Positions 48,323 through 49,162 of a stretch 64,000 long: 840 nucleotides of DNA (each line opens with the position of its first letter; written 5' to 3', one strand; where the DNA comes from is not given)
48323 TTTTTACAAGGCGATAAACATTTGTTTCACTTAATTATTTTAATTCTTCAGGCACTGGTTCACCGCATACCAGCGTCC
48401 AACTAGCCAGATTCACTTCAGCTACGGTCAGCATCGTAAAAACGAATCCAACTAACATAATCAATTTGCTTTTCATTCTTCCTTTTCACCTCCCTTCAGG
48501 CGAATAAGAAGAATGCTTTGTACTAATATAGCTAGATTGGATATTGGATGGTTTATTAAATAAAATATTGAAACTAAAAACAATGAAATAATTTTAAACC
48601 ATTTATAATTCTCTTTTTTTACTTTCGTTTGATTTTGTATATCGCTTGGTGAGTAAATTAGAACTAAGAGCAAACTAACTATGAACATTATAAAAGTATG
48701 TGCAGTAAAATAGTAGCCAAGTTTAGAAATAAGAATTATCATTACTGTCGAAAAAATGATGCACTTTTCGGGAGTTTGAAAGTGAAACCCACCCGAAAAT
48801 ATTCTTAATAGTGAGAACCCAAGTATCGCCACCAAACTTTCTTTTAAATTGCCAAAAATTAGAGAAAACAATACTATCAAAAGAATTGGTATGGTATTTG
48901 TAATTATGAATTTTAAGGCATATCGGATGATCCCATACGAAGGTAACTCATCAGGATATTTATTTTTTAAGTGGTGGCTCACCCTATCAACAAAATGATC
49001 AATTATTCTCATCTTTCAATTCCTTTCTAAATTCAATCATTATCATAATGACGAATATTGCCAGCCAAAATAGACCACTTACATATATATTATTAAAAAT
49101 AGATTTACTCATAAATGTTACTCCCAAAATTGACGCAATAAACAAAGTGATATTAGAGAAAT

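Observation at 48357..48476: Unannotated 39-aa ORF with hallmarks of an AgrD/LamD autoinducing-peptide precursor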

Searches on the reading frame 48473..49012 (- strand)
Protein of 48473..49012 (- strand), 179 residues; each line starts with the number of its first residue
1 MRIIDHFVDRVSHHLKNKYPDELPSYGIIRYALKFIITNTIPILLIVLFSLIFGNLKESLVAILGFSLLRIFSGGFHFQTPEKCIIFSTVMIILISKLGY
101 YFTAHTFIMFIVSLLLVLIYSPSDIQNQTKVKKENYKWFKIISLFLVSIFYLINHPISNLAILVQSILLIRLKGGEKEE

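Call 3: search_protein_families(library=pfam, proteins=[window:48473-49012:-], max_evalue=1)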
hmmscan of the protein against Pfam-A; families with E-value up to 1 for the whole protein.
window:48473-49012:- (179 aa): 2 families
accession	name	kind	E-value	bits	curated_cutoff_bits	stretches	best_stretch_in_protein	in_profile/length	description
PF04647.20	AgrB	-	3.9e-27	95.2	23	1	18-163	11-166/185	Accessory gene regulator B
PF07291.16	MauE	-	0.54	11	27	1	19-75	30-86/128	Methylamine utilisation protein MauE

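Call 4: search_protein_families(library=ncbifam, proteins=[window:48473-49012:-], max_evalue=1)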
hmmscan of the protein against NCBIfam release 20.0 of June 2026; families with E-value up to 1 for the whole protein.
window:48473-49012:- (179 aa): 2 families
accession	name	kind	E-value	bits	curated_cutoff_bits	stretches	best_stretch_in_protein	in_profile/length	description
NF002210.0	PRK01100.1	equivalog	1.6e-12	47.6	282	1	5-166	12-180/210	accessory gene regulator ArgB-like protein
NF003349.0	PRK04375.1-2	equivalog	0.53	9.4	246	1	83-153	229-300/318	heme o synthase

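Call 9: search_dna_similar(query=window:48473-49012:-, collection=phages, mode=protein, max_rows=30, max_evalue=0.001)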
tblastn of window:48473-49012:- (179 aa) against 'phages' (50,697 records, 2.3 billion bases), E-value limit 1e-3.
Records with a match: 8; places in all: 8; records where one place covers at least 80% of the query: 8.
Best place of each record, by identity: <60% 8.
By first word of the organism name: Brevibacillus 5; Paenibacillus 3.
By host as written in the record: Brevibacillus laterosporus 5; Paenibacillus larvae NRRL 2605 3.
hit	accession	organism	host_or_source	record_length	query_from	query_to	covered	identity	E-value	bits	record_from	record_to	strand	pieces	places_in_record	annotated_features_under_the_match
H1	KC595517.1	Brevibacillus phage Abouo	Brevibacillus laterosporus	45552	8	170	91%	32.3%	2e-15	78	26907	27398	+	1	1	accessory gene regulator B protein | putative membrane protein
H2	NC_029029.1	Brevibacillus phage Abouo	Brevibacillus laterosporus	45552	8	170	91%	32.3%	2e-15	78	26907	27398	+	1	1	accessory gene regulator B protein | membrane protein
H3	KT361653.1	Paenibacillus phage Paisley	Paenibacillus larvae NRRL 2605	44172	3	178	98%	26.5%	3e-5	49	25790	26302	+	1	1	accessory gene regulator B | putative membrane protein | hypothetical protein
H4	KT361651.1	Paenibacillus phage Harrison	Paenibacillus larvae NRRL 2605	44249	3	178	98%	26.5%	3e-5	49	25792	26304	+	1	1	accessory gene regulator B | putative membrane protein | hypothetical protein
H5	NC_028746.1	Paenibacillus phage Harrison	Paenibacillus larvae NRRL 2605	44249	3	178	98%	26.5%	3e-5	49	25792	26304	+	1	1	accessory gene regulator B family protein | membrane protein | hypothetical protein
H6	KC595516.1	Brevibacillus phage Emery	Brevibacillus laterosporus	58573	8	179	96%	26.8%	9e-8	56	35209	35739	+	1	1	accessory gene regulator B family protein | hypothetical protein (x2)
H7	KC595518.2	Brevibacillus phage Davies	Brevibacillus laterosporus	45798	8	166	89%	27.8%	3e-7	55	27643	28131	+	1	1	accessory gene regulator B family protein | putative membrane protein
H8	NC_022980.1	Brevibacillus phage Davies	Brevibacillus laterosporus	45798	8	166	89%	27.8%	3e-7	55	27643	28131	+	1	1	accessory gene regulator B family protein | membrane protein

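Call 11: find_related_loci(query=window:48473-49012:-, collection=genome_contigs, flank=4000)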
Query window:48473-49012:- (179 aa) in genome_contigs; peptide patterns used: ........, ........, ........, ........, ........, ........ (x = any residue, [..] = any of these).
215 stretches matched a pattern; 1 encode a relative of the query (tblastn E <= 1e-3); 1 distinct loci.
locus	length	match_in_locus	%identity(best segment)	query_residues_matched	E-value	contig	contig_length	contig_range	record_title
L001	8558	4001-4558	27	3-171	9e-15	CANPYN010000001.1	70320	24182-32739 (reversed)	MAG: uncultured Clostridia bacterium isolate Lapin-002__bin17 genome assembly, contig: Lapin-002__NODE_474_length_70320_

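Call 12: find_related_loci(query=window:48473-49012:-, collection=viral_contigs, flank=4000)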
Query window:48473-49012:- (179 aa) in viral_contigs; peptide patterns used: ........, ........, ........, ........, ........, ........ (x = any residue, [..] = any of these).
33 stretches matched a pattern; 2 encode a relative of the query (tblastn E <= 1e-3); 2 distinct loci.
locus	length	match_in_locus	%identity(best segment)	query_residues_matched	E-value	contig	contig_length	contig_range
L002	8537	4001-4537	96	1-179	5e-112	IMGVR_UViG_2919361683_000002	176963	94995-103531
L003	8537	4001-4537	92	1-179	9e-109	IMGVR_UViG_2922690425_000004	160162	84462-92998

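Call 16: find_homologous_proteins(query=window:48473-49012:-, max_evalue=0.00001)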
Query window:48473-49012:- (179 aa): 9 proteins with E <= 0.00001 among 307 candidates.
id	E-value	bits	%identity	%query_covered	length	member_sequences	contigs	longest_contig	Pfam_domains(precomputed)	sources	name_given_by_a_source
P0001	1.6e-99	349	92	100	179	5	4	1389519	PF04647.21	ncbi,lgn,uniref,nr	ncbi:accessory gene regulator B family protein [Paenibacillus sp. EKM102P]|uniref:accessory gene reg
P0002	6.2e-84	298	78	99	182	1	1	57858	PF04647.21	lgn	-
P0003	2.7e-58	215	56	97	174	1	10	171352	PF04647.21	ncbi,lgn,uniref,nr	ncbi:accessory gene regulator ArgB-like protein [Paenibacillus polymyxa]|uniref:accessory gene regul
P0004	6.4e-54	200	56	99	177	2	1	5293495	PF04647.21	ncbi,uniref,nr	ncbi:accessory gene regulator B family protein [Paenibacillus polymyxa]|uniref:accessory gene regula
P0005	9.7e-39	151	46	97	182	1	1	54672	PF04647.21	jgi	jgi:accessory gene regulator B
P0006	1.5e-38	150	47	98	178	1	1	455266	PF04647.21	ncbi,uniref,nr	ncbi:accessory gene regulator B family protein [Paenibacillus sp. ISL-20]|uniref:accessory gene regu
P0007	1.8e-36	144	45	98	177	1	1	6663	PF04647.21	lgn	-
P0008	1.6e-34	137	45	98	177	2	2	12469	PF04647.21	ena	-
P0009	2.7e-10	58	34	49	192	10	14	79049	PF04647.21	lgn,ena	-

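Call 17: find_encoding_contigs(protein=P0002, flank=4000, max_places=2)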
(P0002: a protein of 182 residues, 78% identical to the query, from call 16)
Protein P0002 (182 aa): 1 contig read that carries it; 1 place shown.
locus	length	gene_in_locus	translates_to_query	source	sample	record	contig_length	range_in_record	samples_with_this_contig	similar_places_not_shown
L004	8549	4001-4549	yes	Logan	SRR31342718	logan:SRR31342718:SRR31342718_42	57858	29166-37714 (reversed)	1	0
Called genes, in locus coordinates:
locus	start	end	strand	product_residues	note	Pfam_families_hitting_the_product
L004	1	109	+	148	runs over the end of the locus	-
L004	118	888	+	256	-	-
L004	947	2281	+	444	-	PF14072:DndB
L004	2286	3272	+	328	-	PF22822:MrpR_N_CB, PF22823:MrpR_C_cat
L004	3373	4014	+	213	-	-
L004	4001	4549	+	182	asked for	PF04647:AgrB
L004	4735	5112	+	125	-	-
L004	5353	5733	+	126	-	-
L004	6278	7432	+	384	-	-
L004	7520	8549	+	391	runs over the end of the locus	PF13479:AAA_24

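Call 18: find_encoding_contigs(protein=P0003, flank=4000, max_places=3)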
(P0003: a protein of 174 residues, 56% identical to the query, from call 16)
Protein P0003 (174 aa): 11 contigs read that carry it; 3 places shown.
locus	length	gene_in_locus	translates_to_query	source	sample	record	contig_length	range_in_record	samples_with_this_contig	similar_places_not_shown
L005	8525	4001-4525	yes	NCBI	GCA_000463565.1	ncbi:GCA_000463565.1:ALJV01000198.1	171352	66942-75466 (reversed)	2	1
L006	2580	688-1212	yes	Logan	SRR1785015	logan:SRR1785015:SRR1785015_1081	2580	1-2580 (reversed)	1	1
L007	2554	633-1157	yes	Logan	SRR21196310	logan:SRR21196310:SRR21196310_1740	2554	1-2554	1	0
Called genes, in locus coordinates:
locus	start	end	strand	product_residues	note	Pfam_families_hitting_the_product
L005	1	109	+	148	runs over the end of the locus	-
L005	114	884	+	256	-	-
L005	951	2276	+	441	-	PF14072:DndB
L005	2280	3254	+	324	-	PF22822:MrpR_N_CB, PF22823:MrpR_C_cat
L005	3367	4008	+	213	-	-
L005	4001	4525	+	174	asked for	PF04647:AgrB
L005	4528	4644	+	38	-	-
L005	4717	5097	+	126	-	PF04397:LytTR (weak)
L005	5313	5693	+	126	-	-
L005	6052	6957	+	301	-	PF27337:YorF, PF00436:SSB (faint)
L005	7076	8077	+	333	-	PF27337:YorF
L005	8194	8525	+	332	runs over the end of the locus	PF13479:AAA_24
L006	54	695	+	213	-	-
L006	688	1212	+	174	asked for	PF04647:AgrB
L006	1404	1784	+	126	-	PF04397:LytTR (weak)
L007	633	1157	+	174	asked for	PF04647:AgrB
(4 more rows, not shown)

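Call 19: find_encoding_contigs(protein=P0004, flank=4000, max_places=2)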
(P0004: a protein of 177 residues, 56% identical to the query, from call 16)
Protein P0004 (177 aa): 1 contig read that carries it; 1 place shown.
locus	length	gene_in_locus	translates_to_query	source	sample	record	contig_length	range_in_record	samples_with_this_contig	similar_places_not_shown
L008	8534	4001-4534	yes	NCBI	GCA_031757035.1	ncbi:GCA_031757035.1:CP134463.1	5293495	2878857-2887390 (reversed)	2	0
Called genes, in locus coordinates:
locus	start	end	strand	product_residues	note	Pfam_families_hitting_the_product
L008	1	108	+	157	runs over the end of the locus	-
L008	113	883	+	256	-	-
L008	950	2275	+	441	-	PF14072:DndB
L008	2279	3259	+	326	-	PF22822:MrpR_N_CB, PF00589:Phage_integrase (weak), PF22823:MrpR_C_cat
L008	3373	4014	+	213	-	-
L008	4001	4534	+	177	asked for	PF04647:AgrB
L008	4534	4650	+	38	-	-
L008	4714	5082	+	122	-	PF04397:LytTR (weak)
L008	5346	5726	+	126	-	-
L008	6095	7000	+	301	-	PF27337:YorF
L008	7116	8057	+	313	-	PF27337:YorF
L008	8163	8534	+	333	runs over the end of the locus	PF13479:AAA_24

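Call 20: find_encoding_contigs(protein=P0005, flank=4000, max_places=2)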
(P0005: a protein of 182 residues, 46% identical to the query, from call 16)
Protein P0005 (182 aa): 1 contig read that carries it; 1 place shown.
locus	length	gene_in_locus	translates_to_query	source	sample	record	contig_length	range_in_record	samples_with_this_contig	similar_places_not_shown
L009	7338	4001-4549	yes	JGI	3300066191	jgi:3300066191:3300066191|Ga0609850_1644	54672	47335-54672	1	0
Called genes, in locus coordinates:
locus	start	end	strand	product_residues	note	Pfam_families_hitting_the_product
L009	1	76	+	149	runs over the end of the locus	-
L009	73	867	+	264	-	-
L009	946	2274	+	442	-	PF14072:DndB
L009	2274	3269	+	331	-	PF22822:MrpR_N_CB, PF22823:MrpR_C_cat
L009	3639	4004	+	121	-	-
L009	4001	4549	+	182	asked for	PF04647:AgrB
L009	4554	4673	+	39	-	-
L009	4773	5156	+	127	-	PF04397:LytTR (weak)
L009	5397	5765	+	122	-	-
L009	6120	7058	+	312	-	-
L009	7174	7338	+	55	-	?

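Call 21: find_encoding_contigs(protein=P0006, flank=4000, max_places=2)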
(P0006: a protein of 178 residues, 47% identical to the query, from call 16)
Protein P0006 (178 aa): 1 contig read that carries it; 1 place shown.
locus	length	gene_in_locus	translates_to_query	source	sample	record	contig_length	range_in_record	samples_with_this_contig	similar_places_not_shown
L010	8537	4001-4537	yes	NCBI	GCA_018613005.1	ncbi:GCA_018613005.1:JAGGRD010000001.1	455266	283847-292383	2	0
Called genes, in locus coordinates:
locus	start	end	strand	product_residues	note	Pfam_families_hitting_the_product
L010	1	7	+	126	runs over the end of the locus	PF02452:PemK_toxin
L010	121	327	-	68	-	PF13443:HTH_26, PF01381:HTH_3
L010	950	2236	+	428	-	PF14072:DndB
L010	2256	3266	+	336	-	PF22822:MrpR_N_CB, PF22823:MrpR_C_cat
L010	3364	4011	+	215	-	-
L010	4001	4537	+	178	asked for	PF04647:AgrB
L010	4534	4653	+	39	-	-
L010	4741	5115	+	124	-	-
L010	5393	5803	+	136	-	-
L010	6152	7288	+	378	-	-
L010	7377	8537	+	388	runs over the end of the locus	PF13479:AAA_24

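Call 22: find_encoding_contigs(protein=P0007, flank=4000, max_places=2)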
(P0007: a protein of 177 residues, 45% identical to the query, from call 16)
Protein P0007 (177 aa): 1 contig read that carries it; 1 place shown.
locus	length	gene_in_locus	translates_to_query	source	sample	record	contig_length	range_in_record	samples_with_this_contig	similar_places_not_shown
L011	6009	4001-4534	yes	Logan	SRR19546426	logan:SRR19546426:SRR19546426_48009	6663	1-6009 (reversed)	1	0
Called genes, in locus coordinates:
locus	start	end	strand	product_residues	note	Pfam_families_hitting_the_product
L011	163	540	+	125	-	PF02452:PemK_toxin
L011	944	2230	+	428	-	PF14072:DndB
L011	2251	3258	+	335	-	PF22822:MrpR_N_CB, PF22823:MrpR_C_cat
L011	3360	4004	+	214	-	-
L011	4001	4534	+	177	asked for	PF04647:AgrB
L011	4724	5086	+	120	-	-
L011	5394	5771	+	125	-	-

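Call 23: find_encoding_contigs(protein=P0008, flank=4000, max_places=2)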
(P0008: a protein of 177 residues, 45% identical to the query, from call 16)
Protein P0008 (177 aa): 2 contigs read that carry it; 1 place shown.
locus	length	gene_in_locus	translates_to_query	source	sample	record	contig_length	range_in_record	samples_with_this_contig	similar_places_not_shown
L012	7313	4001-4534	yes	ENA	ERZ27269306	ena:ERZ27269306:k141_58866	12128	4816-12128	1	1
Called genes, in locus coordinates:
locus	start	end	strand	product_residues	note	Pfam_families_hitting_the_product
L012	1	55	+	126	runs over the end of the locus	PF02452:PemK_toxin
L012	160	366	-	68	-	PF12844:HTH_19 (weak), PF13443:HTH_26, PF01381:HTH_3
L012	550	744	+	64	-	-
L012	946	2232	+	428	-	PF14072:DndB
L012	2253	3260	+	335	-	PF22822:MrpR_N_CB, PF22823:MrpR_C_cat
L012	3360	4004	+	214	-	-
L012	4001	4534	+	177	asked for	PF04647:AgrB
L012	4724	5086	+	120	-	-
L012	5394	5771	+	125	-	-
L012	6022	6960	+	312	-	-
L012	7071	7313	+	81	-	?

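Call 33: search_protein_families(library=phrogs, proteins=[window:48473-49012:-], max_evalue=0.001)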
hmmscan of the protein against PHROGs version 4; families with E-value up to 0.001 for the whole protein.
window:48473-49012:- (179 aa): 1 family
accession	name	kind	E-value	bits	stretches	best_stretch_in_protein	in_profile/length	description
phrog_10353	-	unknown function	7.9e-26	92.1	1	7-177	1-176/177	-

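Call 34: get_annotated_region(hit=H2, flank=3000)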
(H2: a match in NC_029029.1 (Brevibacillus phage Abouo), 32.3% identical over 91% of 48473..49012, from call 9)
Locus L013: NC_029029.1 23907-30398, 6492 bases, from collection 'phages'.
description: Brevibacillus phage Abouo, complete genome.
organism: Brevibacillus phage Abouo (NCBI taxid 1296661)
taxonomy: Viruses; Duplodnaviria; Heunggongvirae; Uroviricota; Caudoviricetes; Abouovirus; Abouovirus abouo
host: Brevibacillus laterosporus; source: soil sample; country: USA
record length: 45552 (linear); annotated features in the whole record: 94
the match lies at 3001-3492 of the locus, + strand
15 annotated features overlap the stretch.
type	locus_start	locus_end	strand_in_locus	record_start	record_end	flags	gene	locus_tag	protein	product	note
CDS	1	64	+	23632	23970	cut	-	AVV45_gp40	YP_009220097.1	YolD-like family protein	gp40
CDS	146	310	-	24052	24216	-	-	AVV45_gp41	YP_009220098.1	anti-repressor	gp41; BRO family N-terminal domain protein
CDS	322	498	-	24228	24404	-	-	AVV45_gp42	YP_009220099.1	hypothetical protein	gp42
CDS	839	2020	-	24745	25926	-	-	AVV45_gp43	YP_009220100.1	integrase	gp43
CDS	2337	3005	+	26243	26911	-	-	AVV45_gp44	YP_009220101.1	membrane protein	gp44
CDS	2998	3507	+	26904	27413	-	-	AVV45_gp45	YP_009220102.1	accessory gene regulator B protein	gp45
CDS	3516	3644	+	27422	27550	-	-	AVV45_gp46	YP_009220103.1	cyclic lactone autoinducer peptide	gp46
CDS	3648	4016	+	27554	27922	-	-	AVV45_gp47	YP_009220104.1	peptidase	gp47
CDS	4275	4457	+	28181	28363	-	-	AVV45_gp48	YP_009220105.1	hypothetical protein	gp48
CDS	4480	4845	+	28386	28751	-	-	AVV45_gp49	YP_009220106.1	transcriptional regulator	gp49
CDS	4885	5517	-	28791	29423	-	-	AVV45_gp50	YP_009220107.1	transcriptional regulator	gp50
CDS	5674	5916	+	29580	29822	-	-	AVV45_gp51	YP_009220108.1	transcriptional repressor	gp51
CDS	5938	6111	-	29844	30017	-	-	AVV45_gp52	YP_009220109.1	hypothetical protein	gp52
CDS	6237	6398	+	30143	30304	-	-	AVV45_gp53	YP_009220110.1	hypothetical protein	gp53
CDS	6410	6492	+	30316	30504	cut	-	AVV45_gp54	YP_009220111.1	excisionase and transcriptional regulator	gp54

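Call 35: get_annotated_region(hit=H5, flank=3000)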
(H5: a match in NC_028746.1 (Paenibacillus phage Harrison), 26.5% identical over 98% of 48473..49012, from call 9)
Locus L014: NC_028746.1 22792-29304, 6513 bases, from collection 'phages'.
description: Paenibacillus phage Harrison, complete genome.
organism: Paenibacillus phage Harrison (NCBI taxid 1636257)
taxonomy: Viruses; Duplodnaviria; Heunggongvirae; Uroviricota; Caudoviricetes; Gochnauervirinae; Harrisonvirus; Harrisonvirus harrison
host: Paenibacillus larvae NRRL 2605; source: -; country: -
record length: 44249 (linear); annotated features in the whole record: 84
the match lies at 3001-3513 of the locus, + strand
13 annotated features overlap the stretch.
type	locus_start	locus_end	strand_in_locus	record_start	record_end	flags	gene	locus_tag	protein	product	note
CDS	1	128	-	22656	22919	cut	-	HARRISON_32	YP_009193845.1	hypothetical protein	-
CDS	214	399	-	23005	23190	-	-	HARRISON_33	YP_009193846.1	hypothetical protein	-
CDS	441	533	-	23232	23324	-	-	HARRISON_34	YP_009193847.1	hypothetical protein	-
CDS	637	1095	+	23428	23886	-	-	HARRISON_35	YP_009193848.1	transcriptional regulator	-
CDS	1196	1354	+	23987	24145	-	-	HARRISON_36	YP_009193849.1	putative holin-like toxin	-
CDS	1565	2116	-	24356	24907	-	-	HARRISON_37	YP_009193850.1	DUF4352 domain-containing protein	possible membrane protein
CDS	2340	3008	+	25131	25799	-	-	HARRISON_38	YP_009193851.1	membrane protein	-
CDS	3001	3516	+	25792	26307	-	-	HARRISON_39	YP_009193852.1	accessory gene regulator B family protein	possible membrane protein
CDS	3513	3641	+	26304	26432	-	-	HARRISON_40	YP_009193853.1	hypothetical protein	-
CDS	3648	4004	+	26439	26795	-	-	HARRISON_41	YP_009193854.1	peptidase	-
CDS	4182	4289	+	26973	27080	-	-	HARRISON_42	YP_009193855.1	hypothetical protein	-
CDS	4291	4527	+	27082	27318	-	-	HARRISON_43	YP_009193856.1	hypothetical protein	-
CDS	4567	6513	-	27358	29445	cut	-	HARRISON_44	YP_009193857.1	integrase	possible integrase/ATPase/resolvase/DNA recombinase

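Call 36: get_annotated_region(hit=H6, flank=3000)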
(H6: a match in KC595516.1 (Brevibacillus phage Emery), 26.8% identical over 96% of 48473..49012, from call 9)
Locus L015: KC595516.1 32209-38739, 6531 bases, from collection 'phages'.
description: Brevibacillus phage Emery, complete genome.
organism: Brevibacillus phage Emery (NCBI taxid 1296660)
taxonomy: Viruses; Duplodnaviria; Heunggongvirae; Uroviricota; Caudoviricetes
host: Brevibacillus laterosporus; source: soil sample; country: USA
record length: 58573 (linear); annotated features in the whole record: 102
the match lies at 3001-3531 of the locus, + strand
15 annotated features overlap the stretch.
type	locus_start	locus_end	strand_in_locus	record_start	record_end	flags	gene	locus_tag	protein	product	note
CDS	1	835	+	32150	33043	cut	-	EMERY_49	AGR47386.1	hypothetical protein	gp49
CDS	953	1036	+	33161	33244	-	-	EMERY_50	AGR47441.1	hypothetical protein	gp50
CDS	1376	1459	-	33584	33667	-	-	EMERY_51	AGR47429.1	hypothetical protein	gp51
CDS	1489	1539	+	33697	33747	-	-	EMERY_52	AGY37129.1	hypothetical protein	gp52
CDS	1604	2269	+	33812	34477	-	-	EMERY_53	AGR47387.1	putative membrane protein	gp53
CDS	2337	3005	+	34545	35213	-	-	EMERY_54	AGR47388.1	hypothetical protein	gp54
CDS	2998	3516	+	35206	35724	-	-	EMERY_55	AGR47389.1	accessory gene regulator B family protein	gp55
CDS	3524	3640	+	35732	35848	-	-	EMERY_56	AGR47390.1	hypothetical protein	gp56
CDS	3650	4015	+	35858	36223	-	-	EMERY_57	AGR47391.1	hypothetical protein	gp57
CDS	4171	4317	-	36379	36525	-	-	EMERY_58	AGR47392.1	hypothetical protein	gp58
CDS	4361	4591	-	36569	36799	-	-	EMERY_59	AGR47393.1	XRE family transcriptional regulator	gp59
CDS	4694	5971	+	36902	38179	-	-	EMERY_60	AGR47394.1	DNA binding protein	gp60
CDS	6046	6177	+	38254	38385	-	-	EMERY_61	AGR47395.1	hypothetical protein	gp61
CDS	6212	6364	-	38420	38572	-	-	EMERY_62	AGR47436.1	hypothetical protein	gp62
CDS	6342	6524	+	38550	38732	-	-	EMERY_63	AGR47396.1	hypothetical protein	gp63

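Call 85: find_related_loci(query=A5, collection=viral_contigs, flank=3500)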
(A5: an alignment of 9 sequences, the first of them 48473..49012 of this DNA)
Query A5 (179 aa) in viral_contigs; peptide patterns used: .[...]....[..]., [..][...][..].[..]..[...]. (x = any residue, [..] = any of these).
36 stretches matched a pattern; 16 encode a relative of the query (tblastn E <= 1e-3); 16 distinct loci.
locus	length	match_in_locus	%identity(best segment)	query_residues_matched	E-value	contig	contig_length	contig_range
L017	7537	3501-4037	96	1-179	3e-111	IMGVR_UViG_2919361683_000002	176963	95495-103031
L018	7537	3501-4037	92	1-179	6e-108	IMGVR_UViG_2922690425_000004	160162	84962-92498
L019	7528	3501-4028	56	1-176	5e-67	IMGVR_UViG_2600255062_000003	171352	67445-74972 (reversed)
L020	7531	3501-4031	55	1-177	4e-66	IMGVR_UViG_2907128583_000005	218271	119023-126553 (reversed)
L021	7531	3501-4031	56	1-177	3e-63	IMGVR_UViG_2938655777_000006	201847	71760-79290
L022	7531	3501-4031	56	1-177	3e-63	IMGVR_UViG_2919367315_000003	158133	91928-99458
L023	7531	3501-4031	44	2-178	2e-45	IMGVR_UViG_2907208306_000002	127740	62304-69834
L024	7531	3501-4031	40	2-178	3e-38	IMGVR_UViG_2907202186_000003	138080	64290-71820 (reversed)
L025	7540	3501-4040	38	1-179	2e-27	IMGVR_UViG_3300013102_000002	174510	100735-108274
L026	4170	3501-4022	27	3-175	1e-15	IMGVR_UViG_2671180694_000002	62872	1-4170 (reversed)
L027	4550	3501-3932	28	3-148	3e-12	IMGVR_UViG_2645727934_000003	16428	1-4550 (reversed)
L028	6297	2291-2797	26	1-170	3e-12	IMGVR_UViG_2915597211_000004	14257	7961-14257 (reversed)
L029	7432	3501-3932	27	3-148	1e-11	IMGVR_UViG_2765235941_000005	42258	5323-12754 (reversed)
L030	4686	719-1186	28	24-177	1e-9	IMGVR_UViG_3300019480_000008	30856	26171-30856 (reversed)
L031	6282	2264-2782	31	5-176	1e-22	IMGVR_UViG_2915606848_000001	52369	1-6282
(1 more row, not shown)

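Call 90: search_protein_families(library=pfam, proteins=[L001:4925-6280:-, L001:6222-6974:-], max_evalue=0.01)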
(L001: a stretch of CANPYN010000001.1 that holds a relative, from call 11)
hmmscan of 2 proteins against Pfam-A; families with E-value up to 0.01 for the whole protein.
L001:4925-6280:- (451 aa): 3 families
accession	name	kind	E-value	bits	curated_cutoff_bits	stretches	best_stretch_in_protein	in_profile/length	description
PF14501.12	HATPase_c_5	-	2.5e-20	72.7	22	1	341-449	1-101/102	GHKL domain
PF02518.31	HATPase_c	-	1.5e-06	29.1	26.4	1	345-428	5-86/111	Histidine kinase-, DNA gyrase B-, and HSP90-like ATPase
PF14689.11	SPOB_a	-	3.6e-05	23.8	28.1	1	242-297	4-59/62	Sensor_kinase_SpoOB-type, alpha-helical domain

L001:6222-6974:- (250 aa): 3 families
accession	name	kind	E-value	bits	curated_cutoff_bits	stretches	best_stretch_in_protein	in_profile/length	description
PF04397.21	LytTR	-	1.6e-19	70.4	22.6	1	142-230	5-97/98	LytTr DNA-binding domain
PF00072.30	Response_reg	-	6.8e-16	58.9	30.2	1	5-119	2-110/111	Response regulator receiver domain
PF20274.4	cREC_REC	-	0.00015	22.8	27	1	40-79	20-60/88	Cyclic-phosphate processing Receiver domain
